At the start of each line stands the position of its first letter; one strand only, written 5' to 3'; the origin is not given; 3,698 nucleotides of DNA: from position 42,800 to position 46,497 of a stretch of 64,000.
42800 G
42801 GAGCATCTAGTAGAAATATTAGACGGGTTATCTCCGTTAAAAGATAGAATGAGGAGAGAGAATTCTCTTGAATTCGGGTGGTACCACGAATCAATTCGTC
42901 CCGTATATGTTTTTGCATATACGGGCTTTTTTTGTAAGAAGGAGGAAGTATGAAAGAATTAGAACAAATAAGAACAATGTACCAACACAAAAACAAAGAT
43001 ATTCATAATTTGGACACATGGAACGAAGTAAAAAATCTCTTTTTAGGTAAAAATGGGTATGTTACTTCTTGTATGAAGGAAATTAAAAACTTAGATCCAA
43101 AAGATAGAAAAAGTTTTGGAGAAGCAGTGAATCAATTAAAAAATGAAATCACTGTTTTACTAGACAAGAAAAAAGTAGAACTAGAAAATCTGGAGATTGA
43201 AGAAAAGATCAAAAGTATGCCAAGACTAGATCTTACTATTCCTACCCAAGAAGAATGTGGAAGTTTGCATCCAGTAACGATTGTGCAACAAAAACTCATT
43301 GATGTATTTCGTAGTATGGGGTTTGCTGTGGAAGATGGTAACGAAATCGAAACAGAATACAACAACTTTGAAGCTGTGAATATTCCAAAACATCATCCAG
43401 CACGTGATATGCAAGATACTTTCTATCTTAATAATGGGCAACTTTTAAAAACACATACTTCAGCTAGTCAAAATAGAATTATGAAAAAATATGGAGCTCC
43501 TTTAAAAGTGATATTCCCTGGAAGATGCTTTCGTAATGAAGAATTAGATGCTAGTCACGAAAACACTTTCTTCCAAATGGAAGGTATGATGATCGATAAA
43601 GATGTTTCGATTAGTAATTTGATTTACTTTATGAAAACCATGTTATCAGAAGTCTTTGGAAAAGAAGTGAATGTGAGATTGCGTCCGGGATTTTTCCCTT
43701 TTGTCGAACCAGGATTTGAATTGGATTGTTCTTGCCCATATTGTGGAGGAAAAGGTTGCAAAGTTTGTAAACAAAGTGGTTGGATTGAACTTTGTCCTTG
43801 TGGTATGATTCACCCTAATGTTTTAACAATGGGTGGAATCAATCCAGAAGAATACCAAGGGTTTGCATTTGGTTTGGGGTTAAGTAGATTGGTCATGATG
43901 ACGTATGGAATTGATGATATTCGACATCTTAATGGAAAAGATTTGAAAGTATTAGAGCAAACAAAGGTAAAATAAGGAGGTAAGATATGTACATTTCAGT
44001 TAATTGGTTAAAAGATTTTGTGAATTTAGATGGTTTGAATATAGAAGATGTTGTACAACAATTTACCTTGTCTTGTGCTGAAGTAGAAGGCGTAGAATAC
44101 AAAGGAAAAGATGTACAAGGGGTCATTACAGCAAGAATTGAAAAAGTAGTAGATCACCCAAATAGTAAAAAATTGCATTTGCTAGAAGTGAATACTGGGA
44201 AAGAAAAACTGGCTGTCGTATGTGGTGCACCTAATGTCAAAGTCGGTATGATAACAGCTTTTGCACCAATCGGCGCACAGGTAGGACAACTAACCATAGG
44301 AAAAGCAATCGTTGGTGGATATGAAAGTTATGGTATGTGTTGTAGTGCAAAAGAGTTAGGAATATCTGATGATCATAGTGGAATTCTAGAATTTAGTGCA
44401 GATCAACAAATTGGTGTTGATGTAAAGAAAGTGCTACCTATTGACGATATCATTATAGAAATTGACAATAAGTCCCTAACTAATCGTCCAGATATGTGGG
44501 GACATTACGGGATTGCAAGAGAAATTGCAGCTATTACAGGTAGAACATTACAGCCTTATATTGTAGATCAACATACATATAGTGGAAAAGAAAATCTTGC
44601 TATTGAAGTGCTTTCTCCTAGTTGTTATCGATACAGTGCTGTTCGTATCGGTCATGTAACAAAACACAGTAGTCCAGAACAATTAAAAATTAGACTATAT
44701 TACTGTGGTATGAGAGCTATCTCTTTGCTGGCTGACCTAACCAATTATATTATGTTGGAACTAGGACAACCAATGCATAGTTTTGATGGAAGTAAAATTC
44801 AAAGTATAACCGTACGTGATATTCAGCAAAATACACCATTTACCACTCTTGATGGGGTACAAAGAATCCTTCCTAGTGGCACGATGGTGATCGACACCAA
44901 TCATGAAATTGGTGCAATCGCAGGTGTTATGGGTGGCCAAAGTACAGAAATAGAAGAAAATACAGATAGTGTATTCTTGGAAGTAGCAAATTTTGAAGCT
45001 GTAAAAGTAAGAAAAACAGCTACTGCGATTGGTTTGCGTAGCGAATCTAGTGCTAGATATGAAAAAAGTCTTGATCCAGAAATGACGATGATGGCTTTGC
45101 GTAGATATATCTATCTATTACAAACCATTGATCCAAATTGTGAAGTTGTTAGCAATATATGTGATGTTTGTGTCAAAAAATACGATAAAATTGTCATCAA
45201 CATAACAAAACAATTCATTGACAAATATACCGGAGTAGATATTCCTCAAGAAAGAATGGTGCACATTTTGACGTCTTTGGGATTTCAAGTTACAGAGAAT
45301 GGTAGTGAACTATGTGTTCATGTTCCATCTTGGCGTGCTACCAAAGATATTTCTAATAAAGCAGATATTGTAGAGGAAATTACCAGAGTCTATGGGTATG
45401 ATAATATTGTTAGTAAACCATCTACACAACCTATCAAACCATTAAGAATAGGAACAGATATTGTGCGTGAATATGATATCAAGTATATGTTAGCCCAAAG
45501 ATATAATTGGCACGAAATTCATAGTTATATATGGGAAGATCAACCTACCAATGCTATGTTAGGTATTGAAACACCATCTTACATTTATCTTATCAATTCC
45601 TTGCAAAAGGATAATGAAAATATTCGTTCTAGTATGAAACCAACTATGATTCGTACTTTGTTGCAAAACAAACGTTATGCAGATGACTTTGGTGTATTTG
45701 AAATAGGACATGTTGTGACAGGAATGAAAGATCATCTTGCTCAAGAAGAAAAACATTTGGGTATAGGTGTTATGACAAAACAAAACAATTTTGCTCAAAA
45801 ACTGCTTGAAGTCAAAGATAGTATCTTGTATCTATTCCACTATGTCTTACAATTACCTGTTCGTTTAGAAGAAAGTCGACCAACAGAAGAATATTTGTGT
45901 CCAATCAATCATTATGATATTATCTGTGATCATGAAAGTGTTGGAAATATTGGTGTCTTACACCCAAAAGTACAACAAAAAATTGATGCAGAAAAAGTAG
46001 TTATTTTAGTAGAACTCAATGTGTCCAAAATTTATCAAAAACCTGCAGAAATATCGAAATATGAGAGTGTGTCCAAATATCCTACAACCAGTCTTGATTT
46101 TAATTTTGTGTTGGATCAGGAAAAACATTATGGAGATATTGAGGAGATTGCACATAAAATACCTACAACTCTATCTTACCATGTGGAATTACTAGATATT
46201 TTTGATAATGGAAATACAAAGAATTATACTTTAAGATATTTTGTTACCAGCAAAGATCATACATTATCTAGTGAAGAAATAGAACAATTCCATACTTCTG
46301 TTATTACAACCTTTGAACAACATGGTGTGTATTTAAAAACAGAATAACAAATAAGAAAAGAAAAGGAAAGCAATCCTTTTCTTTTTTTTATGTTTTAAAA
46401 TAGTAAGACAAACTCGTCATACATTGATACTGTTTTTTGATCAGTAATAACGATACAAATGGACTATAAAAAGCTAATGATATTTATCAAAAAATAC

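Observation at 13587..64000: Two co-oriented giant paralogues occupy about 54% of the window and bracket a 16-kb block of essential genes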

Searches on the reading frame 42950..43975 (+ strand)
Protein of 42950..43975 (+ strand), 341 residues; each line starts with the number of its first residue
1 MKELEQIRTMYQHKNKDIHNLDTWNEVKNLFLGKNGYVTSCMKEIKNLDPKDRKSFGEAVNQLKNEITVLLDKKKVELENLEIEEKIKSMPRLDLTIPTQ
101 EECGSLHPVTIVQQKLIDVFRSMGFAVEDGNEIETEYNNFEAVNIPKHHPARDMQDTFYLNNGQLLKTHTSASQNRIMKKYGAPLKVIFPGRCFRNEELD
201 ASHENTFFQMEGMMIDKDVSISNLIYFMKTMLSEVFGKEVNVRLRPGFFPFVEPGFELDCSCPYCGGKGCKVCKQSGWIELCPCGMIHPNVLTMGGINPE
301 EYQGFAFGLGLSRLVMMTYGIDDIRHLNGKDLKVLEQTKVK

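Call 18: search_protein_families(library=ncbifam, proteins=[window:42950-43975:+], max_evalue=0.00001)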
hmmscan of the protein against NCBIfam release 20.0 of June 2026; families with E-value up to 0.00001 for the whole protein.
window:42950-43975:+ (341 aa): 5 families
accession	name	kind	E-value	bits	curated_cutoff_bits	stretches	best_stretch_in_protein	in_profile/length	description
TIGR00468.1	pheS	equivalog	5.6e-88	295.3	237.45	1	40-339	4-323/324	phenylalanine--tRNA ligase subunit alpha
NF003210.0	PRK04172.1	equivalog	3e-54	184.7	350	2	165-341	333-494/496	phenylalanine--tRNA ligase subunit alpha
NF051887.1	PheS_related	equivalog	1.6e-38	132.7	300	1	98-338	7-239/349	PheS-related mystery ligase SrmL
TIGR00469.1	pheS_mito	equivalog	7e-33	113.9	258.35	2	106-217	41-160/451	phenylalanine--tRNA ligase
TIGR00470.1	sepS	equivalog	1.1e-09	37.4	380.65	1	174-327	197-340/533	O-phosphoserine--tRNA ligase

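Call 22: find_encoding_contigs(protein=window:42950-43975:+, flank=10000, max_places=6)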
Protein window:42950-43975:+ (341 aa): 7 contigs read that carry it; 4 places shown.
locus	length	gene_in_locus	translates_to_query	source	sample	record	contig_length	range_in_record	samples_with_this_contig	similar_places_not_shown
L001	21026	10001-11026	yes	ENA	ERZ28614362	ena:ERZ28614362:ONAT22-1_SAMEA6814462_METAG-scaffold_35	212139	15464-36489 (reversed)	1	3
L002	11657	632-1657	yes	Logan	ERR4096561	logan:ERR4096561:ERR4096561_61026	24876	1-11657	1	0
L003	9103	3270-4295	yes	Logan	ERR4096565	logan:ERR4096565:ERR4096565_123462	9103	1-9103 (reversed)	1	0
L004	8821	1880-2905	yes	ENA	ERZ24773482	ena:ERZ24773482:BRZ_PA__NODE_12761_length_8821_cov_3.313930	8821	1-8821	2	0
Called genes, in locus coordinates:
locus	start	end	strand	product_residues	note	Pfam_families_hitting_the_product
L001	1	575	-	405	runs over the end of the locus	PF07690:MFS_1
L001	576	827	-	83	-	-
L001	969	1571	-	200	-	PF02915:Rubrerythrin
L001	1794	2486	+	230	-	-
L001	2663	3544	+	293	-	-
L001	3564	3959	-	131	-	-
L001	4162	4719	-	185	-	PF08207:EFP_N, PF01132:EFP, PF09285:Elong-fact-P_C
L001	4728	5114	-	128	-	-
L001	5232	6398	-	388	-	PF13439:Glyco_transf_4, PF13579:Glyco_trans_4_4 (weak), PF00534:Glycos_transf_1, PF13692:Glyco_trans_1_4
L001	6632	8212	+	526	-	PF00005:ABC_tran, PF02463:SMC_N (faint), PF13304:AAA_21 (faint), PF12848:ABC_tran_Xtn, PF00005:ABC_tran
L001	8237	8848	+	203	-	PF23023:Anti-Pycsar_Apyc1 (weak), PF00753:Lactamase_B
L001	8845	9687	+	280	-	PF01553:Acyltransferase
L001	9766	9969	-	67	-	-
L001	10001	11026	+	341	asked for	PF02912:Phe_tRNA-synt_N, PF01409:tRNA-synt_2d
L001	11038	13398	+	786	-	PF01588:tRNA_bind, PF03483:B3_4, PF03484:B5, PF17759:tRNA_synthFbeta, PF03147:FDX-ACB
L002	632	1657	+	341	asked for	PF02912:Phe_tRNA-synt_N, PF01409:tRNA-synt_2d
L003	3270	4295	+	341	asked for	PF02912:Phe_tRNA-synt_N, PF01409:tRNA-synt_2d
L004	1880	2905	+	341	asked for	PF02912:Phe_tRNA-synt_N, PF01409:tRNA-synt_2d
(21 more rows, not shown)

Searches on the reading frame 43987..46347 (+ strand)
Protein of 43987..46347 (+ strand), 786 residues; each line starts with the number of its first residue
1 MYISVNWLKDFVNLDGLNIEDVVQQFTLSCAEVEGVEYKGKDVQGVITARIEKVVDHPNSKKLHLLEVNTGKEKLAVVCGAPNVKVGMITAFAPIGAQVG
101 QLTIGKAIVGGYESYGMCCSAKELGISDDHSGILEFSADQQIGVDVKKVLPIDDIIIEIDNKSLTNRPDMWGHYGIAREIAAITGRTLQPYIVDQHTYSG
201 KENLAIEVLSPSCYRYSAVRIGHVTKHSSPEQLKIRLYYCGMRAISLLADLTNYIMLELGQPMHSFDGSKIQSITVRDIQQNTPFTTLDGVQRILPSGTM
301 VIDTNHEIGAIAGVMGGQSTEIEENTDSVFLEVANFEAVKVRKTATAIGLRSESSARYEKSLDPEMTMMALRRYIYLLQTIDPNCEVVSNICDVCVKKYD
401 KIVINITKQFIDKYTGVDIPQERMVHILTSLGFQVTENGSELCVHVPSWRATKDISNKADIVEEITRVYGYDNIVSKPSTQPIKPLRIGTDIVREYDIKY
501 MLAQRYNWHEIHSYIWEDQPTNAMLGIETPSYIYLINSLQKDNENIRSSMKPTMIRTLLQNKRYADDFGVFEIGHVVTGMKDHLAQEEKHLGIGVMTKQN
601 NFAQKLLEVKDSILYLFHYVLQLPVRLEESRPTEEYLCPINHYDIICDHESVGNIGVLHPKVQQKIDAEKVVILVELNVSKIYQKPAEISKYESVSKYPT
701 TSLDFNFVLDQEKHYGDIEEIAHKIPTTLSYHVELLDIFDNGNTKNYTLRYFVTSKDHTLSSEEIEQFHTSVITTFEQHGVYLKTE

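Call 18: search_protein_families(library=ncbifam, proteins=[window:43987-46347:+], max_evalue=0.00001)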
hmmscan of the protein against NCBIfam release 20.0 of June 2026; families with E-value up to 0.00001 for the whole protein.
window:43987-46347:+ (786 aa): 5 families
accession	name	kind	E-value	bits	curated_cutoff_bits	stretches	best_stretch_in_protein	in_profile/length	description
TIGR00472.1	pheT_bact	equivalog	2.5e-181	604.8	402.65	1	1-779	1-793/798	phenylalanine--tRNA ligase subunit beta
NF001882.0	PRK00629.5-4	equivalog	5.8e-70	236.5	527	1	1-756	1-713/725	phenylalanine--tRNA ligase subunit beta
NF045760.1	YtpR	equivalog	8.1e-28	97.5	100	1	39-144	78-183/185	YtpR family tRNA-binding protein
TIGR00471.1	pheT_arch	equivalog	6.3e-26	91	282.65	1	300-681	198-549/551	phenylalanine--tRNA ligase subunit beta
NF045867.1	PheT_Nterm_rel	equivalog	2.9e-11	43.7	120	1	33-126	76-170/171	TyrS-associated PheT N-terminal domain-related protein TapR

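Call 49: find_related_loci(query=window:43987-46344:+, collection=genome_contigs, flank=10000)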
Query window:43987-46344:+ (786 aa) in genome_contigs; peptide patterns used: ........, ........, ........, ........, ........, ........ (x = any residue, [..] = any of these).
102 stretches matched a pattern; 90 encode a relative of the query (tblastn E <= 1e-3); the best 80 are kept; 80 distinct loci.
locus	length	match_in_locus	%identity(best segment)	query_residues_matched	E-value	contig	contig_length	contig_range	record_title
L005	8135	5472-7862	65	1-786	0e+0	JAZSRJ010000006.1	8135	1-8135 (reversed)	MAG: Clostridia bacterium isolate T1900044537_TS20190003.MAGScoT_cleanbin_000056 SGB_33_k141_1893528, whole genome shotg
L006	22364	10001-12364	63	1-786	0e+0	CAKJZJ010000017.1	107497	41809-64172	Clostridiales bacterium isolate MAG-R023 genome assembly, contig: k141_85962, whole genome shotgun sequence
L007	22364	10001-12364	63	1-786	0e+0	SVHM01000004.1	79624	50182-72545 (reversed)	MAG: Clostridiales bacterium isolate SIG384 NODE_1861_length_79624_cov_4.985094, whole genome shotgun sequence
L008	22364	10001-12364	63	1-786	0e+0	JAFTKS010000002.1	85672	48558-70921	MAG: Clostridia bacterium isolate RGIG3907 Roe_deer_Cecum-2__c779, whole genome shotgun sequence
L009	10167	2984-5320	62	1-779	0e+0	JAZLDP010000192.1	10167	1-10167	MAG: Clostridia bacterium isolate T1900045029_TC20190022.MAGScoT_cleanbin_000015 SGB_4447_k141_2047229, whole genome sho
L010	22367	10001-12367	62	1-786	0e+0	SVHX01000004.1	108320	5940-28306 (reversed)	MAG: Clostridiales bacterium isolate SIG395 NODE_4398_length_108320_cov_3.713207, whole genome shotgun sequence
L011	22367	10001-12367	55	1-785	0e+0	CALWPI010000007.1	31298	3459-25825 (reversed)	MAG: uncultured Clostridia bacterium isolate BRZ_FD__bin30 genome assembly, contig: BRZ_FD__NODE_1884_length_31298_cov_1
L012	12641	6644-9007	51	1-785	0e+0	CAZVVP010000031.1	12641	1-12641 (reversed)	MAG TPA_asm: uncultured Christensenella sp. isolate SRP315200_co1_240 genome assembly, contig: NODE_10653_length_12641_c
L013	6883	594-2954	50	1-784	0e+0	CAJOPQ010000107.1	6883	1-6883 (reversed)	uncultured Clostridia bacterium isolate Rumen_Coassembly_mag_626 genome assembly, contig: k87_16851170, whole genome sho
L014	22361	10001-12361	52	1-784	0e+0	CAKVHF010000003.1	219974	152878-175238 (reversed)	MAG: uncultured Clostridia bacterium isolate REFINED_METABAT215_TOP10_CONTIGS_1500_ASSEMBLY_K77_MERGED__Hadza_MoBio_hadz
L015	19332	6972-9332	50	1-784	0e+0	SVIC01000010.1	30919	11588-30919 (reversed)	MAG: Clostridiales bacterium isolate SIG400 NODE_30368_length_30919_cov_1.626851, whole genome shotgun sequence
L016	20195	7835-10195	50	1-784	0e+0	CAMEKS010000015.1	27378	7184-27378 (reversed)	MAG: uncultured Clostridia bacterium isolate SRR15057924_bin.4_metaWRAP_v1.3_MAG genome assembly, contig: ERZ10407652.64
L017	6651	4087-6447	51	1-784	0e+0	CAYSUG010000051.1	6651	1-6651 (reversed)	MAG TPA_asm: uncultured Christensenella sp. isolate SRP315200_co1_79 genome assembly, contig: NODE_28007_length_6651_cov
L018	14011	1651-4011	50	1-784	0e+0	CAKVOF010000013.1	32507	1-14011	MAG: uncultured Clostridia bacterium isolate REFINED_METABAT215_TOP10_CONTIGS_1500_ASSEMBLY_K77_MERGED__Hadza_MoBio_hadz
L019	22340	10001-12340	49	1-784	0e+0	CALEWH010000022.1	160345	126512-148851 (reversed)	MAG TPA_asm: uncultured Clostridia bacterium isolate ERR906885_bin.24_CONCOCT_v1.1_MAG genome assembly, contig: ERZ10243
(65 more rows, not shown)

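Call 68: find_homologous_proteins(query=window:43987-46344:+, max_evalue=1e-100)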
Query window:43987-46344:+ (786 aa): 7898 proteins with E <= 1e-100 among 8000 candidates; the best 120 are listed.
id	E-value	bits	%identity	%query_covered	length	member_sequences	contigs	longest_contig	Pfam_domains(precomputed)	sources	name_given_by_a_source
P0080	0.0e+0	1773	99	100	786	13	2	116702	PF03483.23,PF03147.20,PF03484.22,PF17759.7,PF01588.27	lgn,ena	-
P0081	0.0e+0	1181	66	100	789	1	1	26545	PF03483.23,PF03147.20,PF03484.22,PF17759.7,PF01588.27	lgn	-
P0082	0.0e+0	1169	65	100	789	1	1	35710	PF03483.23,PF03147.20,PF03484.22,PF17759.7,PF01588.27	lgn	-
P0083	0.0e+0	1155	63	100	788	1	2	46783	PF03483.23,PF03147.20,PF03484.22,PF17759.7,PF01588.27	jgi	-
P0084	0.0e+0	1151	64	100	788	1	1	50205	PF03483.23,PF03147.20,PF03484.22,PF17759.7,PF01588.27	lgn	-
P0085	0.0e+0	1145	65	100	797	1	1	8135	PF03483.23,PF03147.20,PF03484.22,PF17759.7,PF01588.27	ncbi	-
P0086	0.0e+0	1140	63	100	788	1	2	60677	PF03483.23,PF03147.20,PF03484.22,PF17759.7,PF01588.27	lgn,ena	-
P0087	0.0e+0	1139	64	100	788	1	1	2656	PF03483.23,PF03147.20,PF03484.22,PF17759.7,PF01588.27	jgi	-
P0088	0.0e+0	1136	63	100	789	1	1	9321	PF03483.23,PF03147.20,PF03484.22,PF17759.7,PF01588.27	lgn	-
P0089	0.0e+0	1133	65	100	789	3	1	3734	PF03483.23,PF03147.20,PF03484.22,PF17759.7,PF01588.27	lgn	-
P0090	0.0e+0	1132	62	100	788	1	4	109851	PF03483.23,PF03147.20,PF03484.22,PF17759.7,PF01588.27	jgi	-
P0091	0.0e+0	1130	63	100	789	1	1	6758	PF03483.23,PF03147.20,PF03484.22,PF17759.7,PF01588.27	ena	-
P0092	0.0e+0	1129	63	100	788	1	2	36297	PF03483.23,PF03147.20,PF03484.22,PF17759.7,PF01588.27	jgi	-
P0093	0.0e+0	1129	64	100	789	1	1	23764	PF03483.23,PF03147.20,PF03484.22,PF17759.7,PF01588.27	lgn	-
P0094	0.0e+0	1128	64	100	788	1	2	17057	PF03483.23,PF03147.20,PF03484.22,PF17759.7,PF01588.27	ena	-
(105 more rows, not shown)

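Call 69: find_encoding_contigs(protein=P0081, flank=10000, max_places=3)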
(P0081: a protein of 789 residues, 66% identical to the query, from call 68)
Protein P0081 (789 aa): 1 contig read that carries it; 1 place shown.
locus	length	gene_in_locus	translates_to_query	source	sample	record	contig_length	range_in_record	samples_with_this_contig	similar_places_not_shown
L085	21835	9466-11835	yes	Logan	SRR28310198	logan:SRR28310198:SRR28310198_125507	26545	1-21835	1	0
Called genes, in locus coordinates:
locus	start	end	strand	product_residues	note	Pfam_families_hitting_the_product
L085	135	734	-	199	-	PF02915:Rubrerythrin, PF21349:RUBY_RBDX (faint)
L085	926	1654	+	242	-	-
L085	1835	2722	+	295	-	-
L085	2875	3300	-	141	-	-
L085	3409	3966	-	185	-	PF08207:EFP_N, PF01132:EFP, PF09285:Elong-fact-P_C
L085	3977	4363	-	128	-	-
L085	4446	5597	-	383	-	PF13439:Glyco_transf_4, PF13579:Glyco_trans_4_4 (weak), PF00534:Glycos_transf_1, PF13692:Glyco_trans_1_4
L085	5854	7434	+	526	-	PF00005:ABC_tran, PF02463:SMC_N (faint), PF13304:AAA_21 (faint), PF12848:ABC_tran_Xtn, PF00005:ABC_tran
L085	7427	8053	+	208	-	PF00753:Lactamase_B, PF23023:Anti-Pycsar_Apyc1 (faint), PF12706:Lactamase_B_2 (weak)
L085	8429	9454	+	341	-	PF02912:Phe_tRNA-synt_N, PF01409:tRNA-synt_2d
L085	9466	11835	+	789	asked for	PF01588:tRNA_bind, PF03483:B3_4, PF03484:B5, PF17759:tRNA_synthFbeta, PF03147:FDX-ACB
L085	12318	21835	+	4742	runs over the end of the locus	?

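Call 70: find_encoding_contigs(protein=P0082, flank=10000, max_places=3)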
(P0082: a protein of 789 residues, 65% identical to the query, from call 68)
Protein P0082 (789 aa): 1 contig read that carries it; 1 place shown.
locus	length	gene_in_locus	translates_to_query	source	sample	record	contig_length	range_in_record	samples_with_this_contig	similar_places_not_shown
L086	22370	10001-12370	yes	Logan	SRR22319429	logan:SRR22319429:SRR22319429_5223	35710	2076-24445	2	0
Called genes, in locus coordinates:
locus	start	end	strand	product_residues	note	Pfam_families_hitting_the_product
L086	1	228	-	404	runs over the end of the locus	PF07690:MFS_1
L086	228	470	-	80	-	-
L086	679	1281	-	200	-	PF02915:Rubrerythrin, PF21349:RUBY_RBDX (faint)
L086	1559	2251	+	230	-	-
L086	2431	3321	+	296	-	-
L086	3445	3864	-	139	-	-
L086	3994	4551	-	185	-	PF08207:EFP_N, PF01132:EFP, PF09285:Elong-fact-P_C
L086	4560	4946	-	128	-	-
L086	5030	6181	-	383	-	PF13439:Glyco_transf_4, PF13579:Glyco_trans_4_4, PF00534:Glycos_transf_1, PF13692:Glyco_trans_1_4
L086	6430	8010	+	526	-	PF00005:ABC_tran, PF02463:SMC_N (faint), PF13304:AAA_21 (faint), PF12848:ABC_tran_Xtn, PF00005:ABC_tran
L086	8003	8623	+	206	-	PF23023:Anti-Pycsar_Apyc1 (weak), PF00753:Lactamase_B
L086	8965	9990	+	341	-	PF02912:Phe_tRNA-synt_N, PF01409:tRNA-synt_2d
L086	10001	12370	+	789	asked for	PF01588:tRNA_bind, PF03483:B3_4, PF03484:B5, PF17759:tRNA_synthFbeta, PF03147:FDX-ACB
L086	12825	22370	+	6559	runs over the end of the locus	-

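Call 78: find_encoding_contigs(protein=P0080, flank=10000, max_places=4)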
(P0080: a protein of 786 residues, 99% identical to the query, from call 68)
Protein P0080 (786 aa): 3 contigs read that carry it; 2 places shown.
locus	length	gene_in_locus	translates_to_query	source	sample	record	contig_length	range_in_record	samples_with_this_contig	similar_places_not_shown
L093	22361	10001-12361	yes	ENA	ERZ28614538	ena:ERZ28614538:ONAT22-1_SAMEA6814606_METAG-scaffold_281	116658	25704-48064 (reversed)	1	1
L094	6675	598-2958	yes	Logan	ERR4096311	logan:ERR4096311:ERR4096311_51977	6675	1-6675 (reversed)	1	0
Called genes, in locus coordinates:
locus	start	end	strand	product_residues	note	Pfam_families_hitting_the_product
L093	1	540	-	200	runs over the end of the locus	PF02915:Rubrerythrin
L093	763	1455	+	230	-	-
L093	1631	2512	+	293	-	-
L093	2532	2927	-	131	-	-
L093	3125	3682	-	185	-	PF08207:EFP_N, PF01132:EFP, PF09285:Elong-fact-P_C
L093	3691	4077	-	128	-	-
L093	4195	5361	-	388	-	PF13439:Glyco_transf_4, PF13579:Glyco_trans_4_4 (weak), PF00534:Glycos_transf_1, PF13692:Glyco_trans_1_4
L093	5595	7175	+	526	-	PF00005:ABC_tran, PF02463:SMC_N (faint), PF13304:AAA_21 (faint), PF12848:ABC_tran_Xtn, PF00005:ABC_tran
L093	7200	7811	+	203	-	PF23023:Anti-Pycsar_Apyc1 (weak), PF00753:Lactamase_B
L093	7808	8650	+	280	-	PF01553:Acyltransferase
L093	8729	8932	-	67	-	-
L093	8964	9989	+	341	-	PF02912:Phe_tRNA-synt_N, PF01409:tRNA-synt_2d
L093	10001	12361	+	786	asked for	PF01588:tRNA_bind, PF03483:B3_4, PF03484:B5, PF17759:tRNA_synthFbeta, PF03147:FDX-ACB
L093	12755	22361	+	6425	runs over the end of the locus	-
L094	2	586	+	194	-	?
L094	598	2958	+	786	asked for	PF01588:tRNA_bind, PF03483:B3_4, PF03484:B5, PF17759:tRNA_synthFbeta, PF03147:FDX-ACB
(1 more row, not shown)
